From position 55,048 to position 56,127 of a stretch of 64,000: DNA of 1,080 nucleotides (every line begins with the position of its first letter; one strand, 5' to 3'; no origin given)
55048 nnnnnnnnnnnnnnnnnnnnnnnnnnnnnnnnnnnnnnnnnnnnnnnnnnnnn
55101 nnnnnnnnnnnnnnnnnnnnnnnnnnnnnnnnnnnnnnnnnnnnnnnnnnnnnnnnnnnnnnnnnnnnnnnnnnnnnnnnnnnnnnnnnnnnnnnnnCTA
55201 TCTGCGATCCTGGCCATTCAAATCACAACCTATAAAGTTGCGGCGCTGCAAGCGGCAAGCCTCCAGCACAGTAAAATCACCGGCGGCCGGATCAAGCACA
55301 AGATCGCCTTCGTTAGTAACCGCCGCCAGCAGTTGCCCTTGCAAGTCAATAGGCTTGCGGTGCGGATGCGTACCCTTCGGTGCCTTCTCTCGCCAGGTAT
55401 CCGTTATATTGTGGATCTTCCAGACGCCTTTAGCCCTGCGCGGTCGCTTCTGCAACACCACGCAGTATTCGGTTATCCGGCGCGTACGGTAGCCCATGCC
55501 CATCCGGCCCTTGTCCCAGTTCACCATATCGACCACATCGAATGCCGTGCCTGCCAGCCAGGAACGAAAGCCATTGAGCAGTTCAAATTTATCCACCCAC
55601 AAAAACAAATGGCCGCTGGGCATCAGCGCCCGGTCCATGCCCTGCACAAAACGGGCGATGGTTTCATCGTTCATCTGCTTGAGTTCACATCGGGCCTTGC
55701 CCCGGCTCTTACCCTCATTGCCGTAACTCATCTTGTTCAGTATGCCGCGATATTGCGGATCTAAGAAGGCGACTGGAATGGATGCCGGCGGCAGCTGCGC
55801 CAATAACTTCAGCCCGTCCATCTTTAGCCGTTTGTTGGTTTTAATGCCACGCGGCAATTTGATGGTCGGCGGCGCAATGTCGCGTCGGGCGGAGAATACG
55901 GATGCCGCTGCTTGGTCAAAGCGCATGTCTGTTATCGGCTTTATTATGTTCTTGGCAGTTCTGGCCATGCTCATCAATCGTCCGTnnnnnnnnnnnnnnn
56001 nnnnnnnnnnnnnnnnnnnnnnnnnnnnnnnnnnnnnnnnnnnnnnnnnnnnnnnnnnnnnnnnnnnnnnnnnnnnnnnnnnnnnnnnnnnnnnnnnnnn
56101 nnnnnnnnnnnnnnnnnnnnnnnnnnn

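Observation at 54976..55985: Methyltransferase-like gene plus 73 aa ORF inserted inside the complex I operon between nuoE and nuoF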

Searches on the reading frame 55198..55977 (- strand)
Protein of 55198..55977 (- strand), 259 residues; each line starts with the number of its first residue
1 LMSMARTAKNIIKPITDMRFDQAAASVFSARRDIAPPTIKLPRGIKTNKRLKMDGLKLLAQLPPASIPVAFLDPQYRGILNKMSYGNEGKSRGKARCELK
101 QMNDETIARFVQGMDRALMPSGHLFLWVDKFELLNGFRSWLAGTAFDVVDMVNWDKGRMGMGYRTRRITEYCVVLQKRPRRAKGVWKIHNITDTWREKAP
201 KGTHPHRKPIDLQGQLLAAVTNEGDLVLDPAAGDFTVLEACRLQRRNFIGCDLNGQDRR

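Call 3: search_protein_families(library=pfam, proteins=[window:55198-55977:-], max_evalue=0.1)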
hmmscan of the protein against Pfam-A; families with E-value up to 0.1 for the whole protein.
window:55198-55977:- (259 aa): 1 family
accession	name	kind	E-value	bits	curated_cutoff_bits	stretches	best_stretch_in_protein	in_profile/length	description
PF01555.25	N6_N4_Mtase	-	1.1e-15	58.6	26.7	1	171-254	132-212/221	DNA methylase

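Call 4: search_protein_families(library=ncbifam, proteins=[window:55198-55977:-], max_evalue=0.1)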
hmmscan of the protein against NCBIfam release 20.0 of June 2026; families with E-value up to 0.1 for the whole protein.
window:55198-55977:- (259 aa): 3 families
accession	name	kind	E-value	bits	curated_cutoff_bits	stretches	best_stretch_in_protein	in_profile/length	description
NF008572.0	PRK11524.1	equivalog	2e-09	37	292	1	203-254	194-245/294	adenine-specific DNA-methyltransferase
NF050803.1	DnaMtaseCcrMCaul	equivalog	1.9e-08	33.7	830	1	195-253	177-235/350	adenine-specific DNA-methyltransferase CcrM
NF010253.0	PRK13699.1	subfamily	0.00072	19.3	244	1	145-256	88-196/226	DNA methyltransferase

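Call 5: search_protein_families(library=phrogs, proteins=[window:55198-55977:-], max_evalue=0.1)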
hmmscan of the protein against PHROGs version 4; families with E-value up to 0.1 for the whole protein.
window:55198-55977:- (259 aa): 11 families
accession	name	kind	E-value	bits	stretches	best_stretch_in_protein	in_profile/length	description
phrog_67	-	other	3.5e-23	83.5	1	47-254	123-332/743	DNA methyltransferase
phrog_498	-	other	1.7e-12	47.7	1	94-254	241-409/633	DNA methyltransferase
phrog_3008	-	other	4.4e-12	46.8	1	194-254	140-200/244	DNA methyltransferase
phrog_18293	-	other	2.3e-08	35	1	199-254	41-96/119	methyltransferase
phrog_21315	-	unknown function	2e-06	28.1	1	63-170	236-338/415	-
phrog_6952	-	other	9.5e-06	26.6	1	178-254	85-164/181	DNA methyltransferase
phrog_23085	-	unknown function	0.0016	19.1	1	198-254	38-94/138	-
phrog_10837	-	unknown function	0.0095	16.9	1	146-214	30-92/139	-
phrog_8769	-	other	0.016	16.1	1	220-253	8-41/71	methyltransferase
phrog_23148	-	unknown function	0.033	15.2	1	193-253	74-134/165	-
phrog_11371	-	unknown function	0.069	13.2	1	171-241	257-327/383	-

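Call 6: find_homologous_proteins(query=window:55198-55977:-)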
Query window:55198-55977:- (259 aa): 3591 proteins with E <= 0.001 among 4600 candidates; the best 120 are listed.
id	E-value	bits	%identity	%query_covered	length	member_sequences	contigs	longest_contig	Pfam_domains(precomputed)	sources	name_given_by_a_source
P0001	1.3e-173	593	100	100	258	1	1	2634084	PF01555.25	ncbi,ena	-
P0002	7.2e-131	453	79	94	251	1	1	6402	PF01555.25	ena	-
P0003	4.2e-128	444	75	97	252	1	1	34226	PF01555.25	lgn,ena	-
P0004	1.5e-126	439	80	92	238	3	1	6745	PF01555.25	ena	-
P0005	7.2e-125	434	73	97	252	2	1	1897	PF01555.25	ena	-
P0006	1.1e-124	433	73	97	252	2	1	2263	PF01555.25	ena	-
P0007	1.5e-123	429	76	93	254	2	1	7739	PF01555.25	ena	-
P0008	1.4e-122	426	72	97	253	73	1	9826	PF01555.25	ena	-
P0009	5.8e-121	421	73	93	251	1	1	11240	PF01555.25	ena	-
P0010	8.6e-120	417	69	97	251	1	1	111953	PF01555.25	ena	-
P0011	1.9e-119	416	69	97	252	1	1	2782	PF01555.25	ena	-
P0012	6.4e-119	414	72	92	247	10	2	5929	PF01555.25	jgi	-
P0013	8.2e-119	414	71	92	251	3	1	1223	PF01555.25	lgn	-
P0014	1.1e-117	410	71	92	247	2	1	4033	PF01555.25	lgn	-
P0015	3.4e-117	408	71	93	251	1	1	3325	PF01555.25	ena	-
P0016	1.2e-116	407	69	97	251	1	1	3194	PF01555.25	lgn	-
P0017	1.6e-116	406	74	88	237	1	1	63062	PF01555.25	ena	-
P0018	2.9e-116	405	67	97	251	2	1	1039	PF01555.25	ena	-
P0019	4.3e-116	405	72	91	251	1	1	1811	PF01555.25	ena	-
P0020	5.2e-116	404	74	90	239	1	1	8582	PF01555.25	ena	-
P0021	5.5e-116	404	69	97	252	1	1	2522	PF01555.25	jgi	-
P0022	4.2e-115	402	71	93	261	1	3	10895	PF01555.25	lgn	-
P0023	8.0e-115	401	73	90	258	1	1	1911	PF01555.25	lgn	-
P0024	9.8e-115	400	67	97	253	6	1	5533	PF01555.25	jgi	-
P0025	1.8e-114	399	67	97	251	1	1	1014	PF01555.25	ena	-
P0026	2.6e-114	399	70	91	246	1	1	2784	PF01555.25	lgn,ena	-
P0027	2.7e-114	399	71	94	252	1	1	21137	PF01555.25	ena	-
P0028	4.2e-114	398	72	90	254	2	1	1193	PF01555.25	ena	-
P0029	7.1e-114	397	67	97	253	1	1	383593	PF01555.25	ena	-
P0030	1.0e-112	394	66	97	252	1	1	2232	PF01555.25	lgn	-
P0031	1.2e-112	394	70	89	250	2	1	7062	PF01555.25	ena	-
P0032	2.0e-112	393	72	88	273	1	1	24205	PF01555.25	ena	-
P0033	2.5e-112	392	73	86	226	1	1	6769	PF01555.25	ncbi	ncbi:MAG: DNA methyltransferase [Gammaproteobacteria bacterium]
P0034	3.3e-112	392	67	97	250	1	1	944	PF01555.25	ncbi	-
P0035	3.4e-112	392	66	97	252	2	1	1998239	PF01555.25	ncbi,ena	-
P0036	3.5e-112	392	64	97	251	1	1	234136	PF01555.25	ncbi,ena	-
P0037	2.8e-111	389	69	90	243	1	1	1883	PF01555.25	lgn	-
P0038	3.0e-111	389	65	97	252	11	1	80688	PF01555.25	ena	-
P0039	3.1e-111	389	66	97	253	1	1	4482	PF01555.25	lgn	-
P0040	9.1e-111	387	70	90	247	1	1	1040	PF01555.25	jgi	-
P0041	1.3e-110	387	64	97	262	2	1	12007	PF01555.25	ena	-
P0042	1.5e-110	387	64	98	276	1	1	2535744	PF01555.25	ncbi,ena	-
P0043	2.0e-110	386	66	97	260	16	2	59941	PF01555.25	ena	-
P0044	2.7e-110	386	69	91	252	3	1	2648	PF01555.25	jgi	-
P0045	3.4e-110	385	70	90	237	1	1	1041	PF01555.25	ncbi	-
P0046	9.7e-110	384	70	90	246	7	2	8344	PF01555.25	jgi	-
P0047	1.8e-109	383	63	97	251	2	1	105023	PF01555.25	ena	-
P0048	3.1e-109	382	63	97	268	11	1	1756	PF01555.25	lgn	-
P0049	7.1e-109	381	69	90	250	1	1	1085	PF01555.25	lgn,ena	-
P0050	1.1e-108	381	64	97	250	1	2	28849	PF01555.25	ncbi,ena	-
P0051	1.3e-108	380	64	97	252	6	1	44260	PF01555.25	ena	-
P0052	2.9e-108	379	64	97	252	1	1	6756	PF01555.25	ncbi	-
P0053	3.4e-108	379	65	97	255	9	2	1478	PF01555.25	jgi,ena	-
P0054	4.6e-108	378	63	97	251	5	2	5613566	PF01555.25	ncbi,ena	-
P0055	7.9e-108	378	63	97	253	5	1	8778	PF01555.25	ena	-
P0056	8.7e-108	378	69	90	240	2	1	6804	PF01555.25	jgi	-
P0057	1.1e-107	377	65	97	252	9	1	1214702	PF01555.25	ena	-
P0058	1.1e-107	377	66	90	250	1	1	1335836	PF01555.25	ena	-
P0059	2.5e-107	376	70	86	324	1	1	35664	PF01555.25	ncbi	ncbi:MAG: DNA methyltransferase [bacterium]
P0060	2.5e-107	376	62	97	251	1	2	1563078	PF01555.25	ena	-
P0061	2.7e-107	376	64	97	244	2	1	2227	PF01555.25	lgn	-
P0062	3.2e-107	376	65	93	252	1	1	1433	PF01555.25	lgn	-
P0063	3.2e-107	376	68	91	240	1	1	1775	PF01555.25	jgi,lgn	-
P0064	3.3e-107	376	67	91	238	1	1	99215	PF01555.25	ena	-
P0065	4.0e-107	375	68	88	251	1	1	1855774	PF01555.25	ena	-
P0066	4.1e-107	375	64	97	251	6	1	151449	PF01555.25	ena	-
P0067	6.3e-107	375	62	97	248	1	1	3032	PF01555.25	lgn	-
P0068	7.0e-107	375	65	97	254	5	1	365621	PF01555.25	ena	-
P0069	1.1e-106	374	76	80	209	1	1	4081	PF01555.25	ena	-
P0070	1.2e-106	374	66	93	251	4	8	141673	PF01555.25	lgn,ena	-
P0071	3.6e-106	372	68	88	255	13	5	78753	PF01555.25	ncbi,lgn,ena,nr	ncbi:MAG: DNA methyltransferase [Gammaproteobacteria bacterium]|nr:DNA methyltransferase [Gammaprote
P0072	4.2e-106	372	63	97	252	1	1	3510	PF01555.25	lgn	-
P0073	4.8e-106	372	64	97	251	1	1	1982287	PF01555.25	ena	-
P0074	5.3e-106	372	63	97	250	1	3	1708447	PF01555.25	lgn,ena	-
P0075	7.7e-106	371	62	97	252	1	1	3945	PF01555.25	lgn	-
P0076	8.0e-106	371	65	91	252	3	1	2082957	PF01555.25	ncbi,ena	-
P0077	1.5e-105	370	65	94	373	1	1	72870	PF01555.25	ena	-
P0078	1.7e-105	370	67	88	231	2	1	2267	PF01555.25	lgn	-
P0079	2.4e-105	370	67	90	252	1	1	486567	PF01555.25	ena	-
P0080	2.4e-105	370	68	86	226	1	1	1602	PF01555.25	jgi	-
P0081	2.6e-105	369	63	97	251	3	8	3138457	PF01555.25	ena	-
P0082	2.8e-105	369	67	89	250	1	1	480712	PF01555.25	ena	-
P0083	2.9e-105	369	63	98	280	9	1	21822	PF01555.25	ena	-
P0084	3.5e-105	369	62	97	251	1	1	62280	PF01555.25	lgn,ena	-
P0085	3.7e-105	369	65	90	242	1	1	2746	PF01555.25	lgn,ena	-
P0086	3.8e-105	369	66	90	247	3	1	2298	PF01555.25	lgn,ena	-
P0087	3.9e-105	369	66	90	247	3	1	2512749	PF01555.25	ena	-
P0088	1.0e-104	368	63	97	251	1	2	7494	PF01555.25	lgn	-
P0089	1.2e-104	367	62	97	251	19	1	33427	PF01555.25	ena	-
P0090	1.2e-104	367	62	97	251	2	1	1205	PF01555.25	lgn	-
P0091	1.3e-104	367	62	97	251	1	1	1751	PF01555.25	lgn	-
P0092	1.3e-104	367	61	97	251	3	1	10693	PF01555.25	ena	-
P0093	1.9e-104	367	64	97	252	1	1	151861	PF01555.25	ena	-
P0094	2.4e-104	366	62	97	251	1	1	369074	PF01555.25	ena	-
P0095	2.8e-104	366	66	93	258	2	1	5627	PF01555.25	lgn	-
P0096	3.0e-104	366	62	97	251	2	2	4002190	PF01555.25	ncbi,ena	-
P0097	3.4e-104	366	63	97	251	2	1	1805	PF01555.25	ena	-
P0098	4.4e-104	365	62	97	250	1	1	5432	PF01555.25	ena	-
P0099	4.5e-104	365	62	97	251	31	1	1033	PF01555.25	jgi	jgi:site-specific DNA-methyltransferase (adenine-specific)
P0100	4.5e-104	365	63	96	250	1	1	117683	PF01555.25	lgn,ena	-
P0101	4.6e-104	365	62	97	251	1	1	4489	PF01555.25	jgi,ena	-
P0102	4.6e-104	365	62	97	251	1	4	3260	PF01555.25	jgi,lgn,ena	-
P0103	5.7e-104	365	68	91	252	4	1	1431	PF01555.25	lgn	-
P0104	7.9e-104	365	60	97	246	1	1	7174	PF01555.25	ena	-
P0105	1.1e-103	364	64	91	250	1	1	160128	PF01555.25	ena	-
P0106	1.1e-103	364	66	90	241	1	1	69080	PF01555.25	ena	-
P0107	1.2e-103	364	66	91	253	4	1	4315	PF01555.25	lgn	-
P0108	1.3e-103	364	62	98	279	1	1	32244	PF01555.25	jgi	-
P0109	1.4e-103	364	62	93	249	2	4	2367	PF01555.25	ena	-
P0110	1.5e-103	364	60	97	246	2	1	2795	PF01555.25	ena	-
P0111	1.5e-103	364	60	97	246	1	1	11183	PF01555.25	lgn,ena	-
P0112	1.9e-103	363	65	88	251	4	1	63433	PF01555.25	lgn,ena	-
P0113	2.3e-103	363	62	97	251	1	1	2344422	PF01555.25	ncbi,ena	-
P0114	2.5e-103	363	61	97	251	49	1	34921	PF01555.25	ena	-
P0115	2.8e-103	363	64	90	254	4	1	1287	PF01555.25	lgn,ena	-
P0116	3.2e-103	363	64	90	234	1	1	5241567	PF01555.25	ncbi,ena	-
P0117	3.8e-103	362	62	97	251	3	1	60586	PF01555.25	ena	-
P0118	3.9e-103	362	62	97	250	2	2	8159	PF01555.25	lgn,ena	-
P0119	4.3e-103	362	62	97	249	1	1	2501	PF01555.25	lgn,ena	-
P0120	4.4e-103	362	62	97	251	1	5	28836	PF01555.25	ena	-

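Call 8: find_encoding_contigs(protein=P0001, flank=6000, max_places=3)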
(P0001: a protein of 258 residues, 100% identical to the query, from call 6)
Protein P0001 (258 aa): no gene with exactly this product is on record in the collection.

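Call 9: find_encoding_contigs(protein=P0003, flank=6000, max_places=3)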
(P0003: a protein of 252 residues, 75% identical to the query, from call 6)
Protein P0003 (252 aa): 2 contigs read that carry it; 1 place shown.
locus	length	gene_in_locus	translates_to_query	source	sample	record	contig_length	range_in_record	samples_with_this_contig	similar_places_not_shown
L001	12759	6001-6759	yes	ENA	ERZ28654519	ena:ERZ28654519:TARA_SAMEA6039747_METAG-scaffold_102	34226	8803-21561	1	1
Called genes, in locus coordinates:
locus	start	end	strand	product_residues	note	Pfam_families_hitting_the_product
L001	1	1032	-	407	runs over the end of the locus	PF00111:Fer2, PF00970:FAD_binding_6, PF00175:NAD_binding_1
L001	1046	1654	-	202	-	PF02508:Rnf-Nqr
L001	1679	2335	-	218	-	PF02508:Rnf-Nqr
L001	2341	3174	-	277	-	PF04205:FMN_bind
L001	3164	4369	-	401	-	PF03116:NQR2_RnfD_RnfE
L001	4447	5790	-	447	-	PF05896:NQRA_N, PF24836:NQRA_2nd, PF11973:NQRA_SLBB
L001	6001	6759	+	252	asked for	PF01555:N6_N4_Mtase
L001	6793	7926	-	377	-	PF02086:MethyltransfD12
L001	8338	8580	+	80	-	PF13560:HTH_31, PF12844:HTH_19 (weak), PF01381:HTH_3, PF13443:HTH_26 (weak)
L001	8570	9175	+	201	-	PF11407:RestrictionMunI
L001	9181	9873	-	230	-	PF05063:MT-A70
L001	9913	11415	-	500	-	PF00044:Gp_dh_N, PF02800:Gp_dh_C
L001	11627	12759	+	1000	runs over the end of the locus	PF20473:MmeI_Mtase (faint)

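Call 10: find_encoding_contigs(protein=P0035, flank=6000, max_places=3)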
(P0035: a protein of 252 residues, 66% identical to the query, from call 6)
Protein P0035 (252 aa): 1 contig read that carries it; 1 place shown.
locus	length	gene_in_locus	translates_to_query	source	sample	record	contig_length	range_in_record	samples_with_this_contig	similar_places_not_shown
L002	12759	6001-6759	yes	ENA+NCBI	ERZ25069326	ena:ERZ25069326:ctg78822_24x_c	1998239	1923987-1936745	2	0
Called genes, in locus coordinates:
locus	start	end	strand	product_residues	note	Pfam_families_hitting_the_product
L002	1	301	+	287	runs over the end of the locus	PF00231:ATP-synt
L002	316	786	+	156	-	PF01713:Smr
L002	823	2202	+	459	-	PF02874:ATP-synt_ab_N, PF00006:ATP-synt_ab, PF22919:ATP-synt_VA_C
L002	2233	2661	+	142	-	PF02823:ATP-synt_DE_N, PF00401:ATP-synt_DE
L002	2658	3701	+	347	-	PF05987:DUF898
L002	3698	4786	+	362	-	PF23368:DUF7092, PF01435:Peptidase_M48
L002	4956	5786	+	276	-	-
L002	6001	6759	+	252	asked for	PF01555:N6_N4_Mtase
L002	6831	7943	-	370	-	PF20551:DUF6765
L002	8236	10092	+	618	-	PF00270:DEAD, PF00271:Helicase_C, PF16124:RecQ_Zn_bind, PF09382:RQC, PF00570:HRDC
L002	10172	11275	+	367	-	PF21818:DUF6884, PF26468:GIY_YIG_3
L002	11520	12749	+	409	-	PF06114:Peptidase_M78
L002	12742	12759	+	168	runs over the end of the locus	PF14367:DUF4411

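Call 12: list_cluster_members(proteins=[P0001, P0121, P0035, P0042, P0054, P0076, P0096, P0113, P0116, P0036])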
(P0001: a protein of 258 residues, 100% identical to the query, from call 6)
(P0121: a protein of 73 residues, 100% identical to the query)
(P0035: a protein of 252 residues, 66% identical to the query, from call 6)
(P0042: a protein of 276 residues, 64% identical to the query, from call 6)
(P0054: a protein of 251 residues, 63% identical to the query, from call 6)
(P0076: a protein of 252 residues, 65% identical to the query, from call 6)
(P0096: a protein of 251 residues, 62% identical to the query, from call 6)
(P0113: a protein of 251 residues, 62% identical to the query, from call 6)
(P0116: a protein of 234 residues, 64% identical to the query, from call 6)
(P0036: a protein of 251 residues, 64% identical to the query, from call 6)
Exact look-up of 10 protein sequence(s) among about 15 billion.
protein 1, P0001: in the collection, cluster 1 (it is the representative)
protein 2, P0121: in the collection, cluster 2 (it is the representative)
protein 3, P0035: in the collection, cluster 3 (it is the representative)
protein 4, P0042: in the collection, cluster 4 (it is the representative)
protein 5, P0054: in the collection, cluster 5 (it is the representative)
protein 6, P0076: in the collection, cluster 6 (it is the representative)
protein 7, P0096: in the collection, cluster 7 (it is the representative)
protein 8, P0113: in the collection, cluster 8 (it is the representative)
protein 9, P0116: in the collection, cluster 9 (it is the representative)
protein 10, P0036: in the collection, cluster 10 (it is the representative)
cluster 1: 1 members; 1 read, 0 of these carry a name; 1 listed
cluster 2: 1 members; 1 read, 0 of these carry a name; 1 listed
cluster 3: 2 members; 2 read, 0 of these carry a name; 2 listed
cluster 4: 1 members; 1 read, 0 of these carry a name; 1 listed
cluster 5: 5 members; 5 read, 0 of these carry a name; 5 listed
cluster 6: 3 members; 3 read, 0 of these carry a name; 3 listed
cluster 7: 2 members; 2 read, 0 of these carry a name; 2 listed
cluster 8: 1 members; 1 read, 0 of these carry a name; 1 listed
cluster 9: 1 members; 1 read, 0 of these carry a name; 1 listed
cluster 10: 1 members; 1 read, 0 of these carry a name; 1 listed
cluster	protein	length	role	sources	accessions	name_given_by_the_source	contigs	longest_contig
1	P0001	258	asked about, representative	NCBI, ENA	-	-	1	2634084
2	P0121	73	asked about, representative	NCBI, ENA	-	-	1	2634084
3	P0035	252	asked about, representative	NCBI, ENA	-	-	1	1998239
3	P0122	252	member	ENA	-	-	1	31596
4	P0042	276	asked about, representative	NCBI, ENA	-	-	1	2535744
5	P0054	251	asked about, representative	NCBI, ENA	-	-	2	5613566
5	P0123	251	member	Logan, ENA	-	-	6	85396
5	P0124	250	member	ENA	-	-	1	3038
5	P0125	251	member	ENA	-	-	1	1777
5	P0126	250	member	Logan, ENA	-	-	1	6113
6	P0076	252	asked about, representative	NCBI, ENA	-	-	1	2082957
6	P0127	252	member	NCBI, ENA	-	-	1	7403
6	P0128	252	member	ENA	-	-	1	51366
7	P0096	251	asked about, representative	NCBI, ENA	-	-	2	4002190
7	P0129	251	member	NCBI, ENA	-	-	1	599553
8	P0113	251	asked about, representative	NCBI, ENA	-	-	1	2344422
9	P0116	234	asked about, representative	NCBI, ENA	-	-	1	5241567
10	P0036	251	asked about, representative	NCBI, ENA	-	-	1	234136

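Call 17: find_related_loci(query=P0001, collection=metagenome_contigs, flank=6000)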
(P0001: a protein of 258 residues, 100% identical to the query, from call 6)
Query P0001 (258 aa) in metagenome_contigs; peptide patterns used: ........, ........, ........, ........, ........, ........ (x = any residue, [..] = any of these).
180 stretches matched a pattern; 44 encode a relative of the query (tblastn E <= 1e-3); 44 distinct loci.
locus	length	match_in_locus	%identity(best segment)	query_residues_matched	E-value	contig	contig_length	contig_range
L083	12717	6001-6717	61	25-258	2e-98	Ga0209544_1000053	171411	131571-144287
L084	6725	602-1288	58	26-254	4e-93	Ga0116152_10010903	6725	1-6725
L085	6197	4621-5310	58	25-254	2e-93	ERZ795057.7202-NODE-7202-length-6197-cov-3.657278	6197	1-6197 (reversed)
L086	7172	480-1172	58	23-253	3e-92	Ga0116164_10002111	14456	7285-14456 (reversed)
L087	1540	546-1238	54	25-254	9e-95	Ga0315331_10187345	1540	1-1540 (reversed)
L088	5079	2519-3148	59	47-256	5e-87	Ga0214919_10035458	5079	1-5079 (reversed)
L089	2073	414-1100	53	25-253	5e-85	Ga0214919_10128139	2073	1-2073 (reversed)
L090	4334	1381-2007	40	44-253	2e-51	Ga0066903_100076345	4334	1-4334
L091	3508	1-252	60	173-256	7e-29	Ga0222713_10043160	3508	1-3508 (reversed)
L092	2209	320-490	49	197-253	5e-12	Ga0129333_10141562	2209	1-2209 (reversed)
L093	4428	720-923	40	184-253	8e-11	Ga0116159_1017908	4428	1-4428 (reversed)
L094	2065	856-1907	48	200-253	6e-11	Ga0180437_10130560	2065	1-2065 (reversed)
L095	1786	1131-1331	40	187-253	2e-10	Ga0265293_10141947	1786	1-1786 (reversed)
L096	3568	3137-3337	40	190-253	2e-10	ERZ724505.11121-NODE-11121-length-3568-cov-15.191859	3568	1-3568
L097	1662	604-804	39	187-253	2e-10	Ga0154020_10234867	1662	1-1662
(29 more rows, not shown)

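Call 18: find_related_loci(query=P0001, collection=viral_contigs, flank=6000)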
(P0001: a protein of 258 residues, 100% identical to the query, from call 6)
Query P0001 (258 aa) in viral_contigs; peptide patterns used: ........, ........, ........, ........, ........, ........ (x = any residue, [..] = any of these).
91 stretches matched a pattern; 6 encode a relative of the query (tblastn E <= 1e-3); 6 distinct loci.
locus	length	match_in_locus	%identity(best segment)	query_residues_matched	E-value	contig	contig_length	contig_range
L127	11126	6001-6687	53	25-253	4e-82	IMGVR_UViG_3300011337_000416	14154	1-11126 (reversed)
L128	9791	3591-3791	39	187-253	7e-11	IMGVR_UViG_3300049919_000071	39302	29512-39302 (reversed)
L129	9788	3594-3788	40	189-253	2e-10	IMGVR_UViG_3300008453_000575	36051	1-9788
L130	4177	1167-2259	39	187-253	1e-10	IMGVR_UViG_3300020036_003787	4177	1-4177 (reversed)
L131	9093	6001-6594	23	42-255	2e-10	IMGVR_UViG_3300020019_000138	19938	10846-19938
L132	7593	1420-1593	40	186-253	8e-10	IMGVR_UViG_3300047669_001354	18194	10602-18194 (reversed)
